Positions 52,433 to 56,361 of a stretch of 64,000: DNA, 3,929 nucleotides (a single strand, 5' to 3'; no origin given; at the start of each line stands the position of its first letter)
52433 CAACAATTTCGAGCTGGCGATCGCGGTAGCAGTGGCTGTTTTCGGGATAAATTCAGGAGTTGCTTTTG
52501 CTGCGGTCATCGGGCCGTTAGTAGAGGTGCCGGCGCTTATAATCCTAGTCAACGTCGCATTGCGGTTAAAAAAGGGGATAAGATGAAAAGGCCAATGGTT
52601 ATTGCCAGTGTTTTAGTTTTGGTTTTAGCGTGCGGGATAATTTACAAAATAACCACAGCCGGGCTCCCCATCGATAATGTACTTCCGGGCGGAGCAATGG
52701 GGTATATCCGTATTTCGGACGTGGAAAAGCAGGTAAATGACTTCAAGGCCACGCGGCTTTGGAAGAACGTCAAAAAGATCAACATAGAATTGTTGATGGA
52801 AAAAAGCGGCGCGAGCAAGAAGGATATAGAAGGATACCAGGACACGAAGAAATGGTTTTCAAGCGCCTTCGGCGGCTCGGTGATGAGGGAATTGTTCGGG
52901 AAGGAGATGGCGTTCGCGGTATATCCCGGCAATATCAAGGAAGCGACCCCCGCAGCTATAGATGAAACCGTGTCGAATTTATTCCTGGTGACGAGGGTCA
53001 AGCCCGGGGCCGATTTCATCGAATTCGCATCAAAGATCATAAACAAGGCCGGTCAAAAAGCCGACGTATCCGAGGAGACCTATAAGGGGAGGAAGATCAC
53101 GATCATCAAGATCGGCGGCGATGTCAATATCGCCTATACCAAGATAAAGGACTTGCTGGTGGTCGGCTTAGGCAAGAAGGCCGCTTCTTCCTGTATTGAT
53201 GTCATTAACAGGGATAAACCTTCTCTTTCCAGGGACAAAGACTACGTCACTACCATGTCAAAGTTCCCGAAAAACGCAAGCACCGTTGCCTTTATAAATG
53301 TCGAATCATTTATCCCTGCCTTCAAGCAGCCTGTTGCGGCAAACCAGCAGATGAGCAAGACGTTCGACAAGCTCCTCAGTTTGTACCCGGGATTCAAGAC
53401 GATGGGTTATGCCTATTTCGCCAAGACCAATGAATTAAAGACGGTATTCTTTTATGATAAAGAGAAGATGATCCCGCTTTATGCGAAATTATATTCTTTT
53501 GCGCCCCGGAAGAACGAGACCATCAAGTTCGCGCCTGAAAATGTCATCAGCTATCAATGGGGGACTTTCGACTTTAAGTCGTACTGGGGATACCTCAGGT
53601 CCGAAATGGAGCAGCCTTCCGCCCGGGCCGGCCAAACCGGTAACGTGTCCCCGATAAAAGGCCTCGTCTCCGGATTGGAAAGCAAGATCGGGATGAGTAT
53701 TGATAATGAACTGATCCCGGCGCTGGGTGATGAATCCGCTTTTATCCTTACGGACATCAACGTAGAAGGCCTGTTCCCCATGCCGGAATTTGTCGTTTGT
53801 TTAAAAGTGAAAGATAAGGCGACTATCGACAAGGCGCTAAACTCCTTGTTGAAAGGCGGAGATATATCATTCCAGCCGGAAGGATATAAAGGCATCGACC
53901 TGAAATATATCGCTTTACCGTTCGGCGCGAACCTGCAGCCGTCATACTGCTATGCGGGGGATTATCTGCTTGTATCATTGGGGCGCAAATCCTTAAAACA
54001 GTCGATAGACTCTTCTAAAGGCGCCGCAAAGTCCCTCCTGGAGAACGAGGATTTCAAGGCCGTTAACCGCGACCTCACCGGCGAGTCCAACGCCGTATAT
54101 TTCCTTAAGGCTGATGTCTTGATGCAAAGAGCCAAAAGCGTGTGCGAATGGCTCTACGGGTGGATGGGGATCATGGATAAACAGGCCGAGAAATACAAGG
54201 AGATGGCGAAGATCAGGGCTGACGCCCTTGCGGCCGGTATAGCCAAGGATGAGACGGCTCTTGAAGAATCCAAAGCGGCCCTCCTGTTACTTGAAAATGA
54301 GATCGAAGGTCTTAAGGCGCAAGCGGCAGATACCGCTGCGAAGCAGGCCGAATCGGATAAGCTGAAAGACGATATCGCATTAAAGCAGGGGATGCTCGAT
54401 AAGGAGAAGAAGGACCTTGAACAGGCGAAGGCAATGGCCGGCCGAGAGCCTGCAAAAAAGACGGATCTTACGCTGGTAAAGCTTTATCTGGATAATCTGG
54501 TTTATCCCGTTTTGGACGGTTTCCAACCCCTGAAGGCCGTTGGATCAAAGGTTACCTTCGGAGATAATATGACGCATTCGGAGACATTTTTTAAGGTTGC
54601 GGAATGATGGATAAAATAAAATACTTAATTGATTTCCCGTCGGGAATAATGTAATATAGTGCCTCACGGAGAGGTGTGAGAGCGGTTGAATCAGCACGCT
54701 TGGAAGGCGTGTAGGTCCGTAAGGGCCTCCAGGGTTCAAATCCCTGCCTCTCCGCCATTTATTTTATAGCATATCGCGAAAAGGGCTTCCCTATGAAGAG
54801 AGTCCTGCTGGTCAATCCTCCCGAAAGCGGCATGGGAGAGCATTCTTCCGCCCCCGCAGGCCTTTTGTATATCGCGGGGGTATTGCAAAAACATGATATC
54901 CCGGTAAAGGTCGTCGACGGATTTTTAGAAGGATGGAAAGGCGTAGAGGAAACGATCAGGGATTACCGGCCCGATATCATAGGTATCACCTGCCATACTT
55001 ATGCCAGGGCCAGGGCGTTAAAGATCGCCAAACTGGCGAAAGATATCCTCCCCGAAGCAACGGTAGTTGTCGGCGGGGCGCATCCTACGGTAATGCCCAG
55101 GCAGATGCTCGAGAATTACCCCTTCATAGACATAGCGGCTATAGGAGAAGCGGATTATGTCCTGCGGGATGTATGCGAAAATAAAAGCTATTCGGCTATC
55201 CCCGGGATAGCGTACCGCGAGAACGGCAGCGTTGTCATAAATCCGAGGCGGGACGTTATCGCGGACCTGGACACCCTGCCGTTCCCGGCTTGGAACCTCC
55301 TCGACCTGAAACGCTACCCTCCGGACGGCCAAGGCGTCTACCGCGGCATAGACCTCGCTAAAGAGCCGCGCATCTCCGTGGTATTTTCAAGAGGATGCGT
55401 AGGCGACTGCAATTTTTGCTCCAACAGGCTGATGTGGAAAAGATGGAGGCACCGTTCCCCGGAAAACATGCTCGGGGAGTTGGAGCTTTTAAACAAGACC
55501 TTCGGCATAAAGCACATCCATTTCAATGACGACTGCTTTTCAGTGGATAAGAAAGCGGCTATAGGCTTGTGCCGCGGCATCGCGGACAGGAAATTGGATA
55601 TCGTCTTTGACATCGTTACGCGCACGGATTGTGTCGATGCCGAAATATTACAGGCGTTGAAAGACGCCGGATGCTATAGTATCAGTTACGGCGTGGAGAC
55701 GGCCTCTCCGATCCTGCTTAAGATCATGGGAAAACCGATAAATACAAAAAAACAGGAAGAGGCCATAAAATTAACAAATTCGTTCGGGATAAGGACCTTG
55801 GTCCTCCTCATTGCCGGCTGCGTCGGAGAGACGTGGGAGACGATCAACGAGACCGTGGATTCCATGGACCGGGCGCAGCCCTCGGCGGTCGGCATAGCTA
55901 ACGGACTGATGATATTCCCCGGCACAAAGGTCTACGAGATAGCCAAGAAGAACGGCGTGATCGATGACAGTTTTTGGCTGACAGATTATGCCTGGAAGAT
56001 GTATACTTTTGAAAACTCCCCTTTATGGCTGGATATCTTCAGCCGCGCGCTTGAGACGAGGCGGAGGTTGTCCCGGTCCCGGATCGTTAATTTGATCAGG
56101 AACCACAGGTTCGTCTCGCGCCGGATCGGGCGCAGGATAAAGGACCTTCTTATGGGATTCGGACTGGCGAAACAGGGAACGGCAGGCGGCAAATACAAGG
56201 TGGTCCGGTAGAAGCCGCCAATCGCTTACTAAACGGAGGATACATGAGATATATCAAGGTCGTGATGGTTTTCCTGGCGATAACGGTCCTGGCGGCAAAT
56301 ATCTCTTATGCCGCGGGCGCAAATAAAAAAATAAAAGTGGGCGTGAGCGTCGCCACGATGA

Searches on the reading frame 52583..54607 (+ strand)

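Call 30: search_protein_families(library=pfam, proteins=[window:52583-54607:+], max_evalue=0.01)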
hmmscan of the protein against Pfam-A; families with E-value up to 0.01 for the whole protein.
window:52583-54607:+ (674 aa): 1 family
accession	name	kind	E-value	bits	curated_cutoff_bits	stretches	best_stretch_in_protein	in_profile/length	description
PF11832.13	DUF3352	-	3.9e-21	75.7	26.8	2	106-257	101-251/536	Protein of unknown function (DUF3352)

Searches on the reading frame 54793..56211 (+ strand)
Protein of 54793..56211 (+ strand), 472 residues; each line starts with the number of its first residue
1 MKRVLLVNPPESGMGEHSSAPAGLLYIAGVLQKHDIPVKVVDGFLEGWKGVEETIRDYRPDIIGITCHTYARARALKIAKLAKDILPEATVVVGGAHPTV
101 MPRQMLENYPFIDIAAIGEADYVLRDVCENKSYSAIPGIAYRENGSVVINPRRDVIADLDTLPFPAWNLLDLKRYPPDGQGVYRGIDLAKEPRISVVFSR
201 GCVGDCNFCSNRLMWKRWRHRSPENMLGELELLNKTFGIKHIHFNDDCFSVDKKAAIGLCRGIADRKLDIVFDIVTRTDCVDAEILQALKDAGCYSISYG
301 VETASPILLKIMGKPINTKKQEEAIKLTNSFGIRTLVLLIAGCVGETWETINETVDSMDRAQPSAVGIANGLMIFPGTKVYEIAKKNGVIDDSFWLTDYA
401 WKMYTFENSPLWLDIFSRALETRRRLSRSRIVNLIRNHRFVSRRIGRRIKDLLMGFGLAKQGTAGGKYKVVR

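Call 30: search_protein_families(library=pfam, proteins=[window:54793-56211:+], max_evalue=0.01)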
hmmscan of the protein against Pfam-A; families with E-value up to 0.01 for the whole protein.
window:54793-56211:+ (472 aa): 2 families
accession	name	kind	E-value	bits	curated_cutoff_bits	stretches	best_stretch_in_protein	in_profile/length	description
PF02310.24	B12-binding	-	1.3e-21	77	32.1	1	21-126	14-119/121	B12 binding domain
PF04055.27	Radical_SAM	-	1.6e-20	74.4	29.5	1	196-356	1-164/166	Radical SAM superfamily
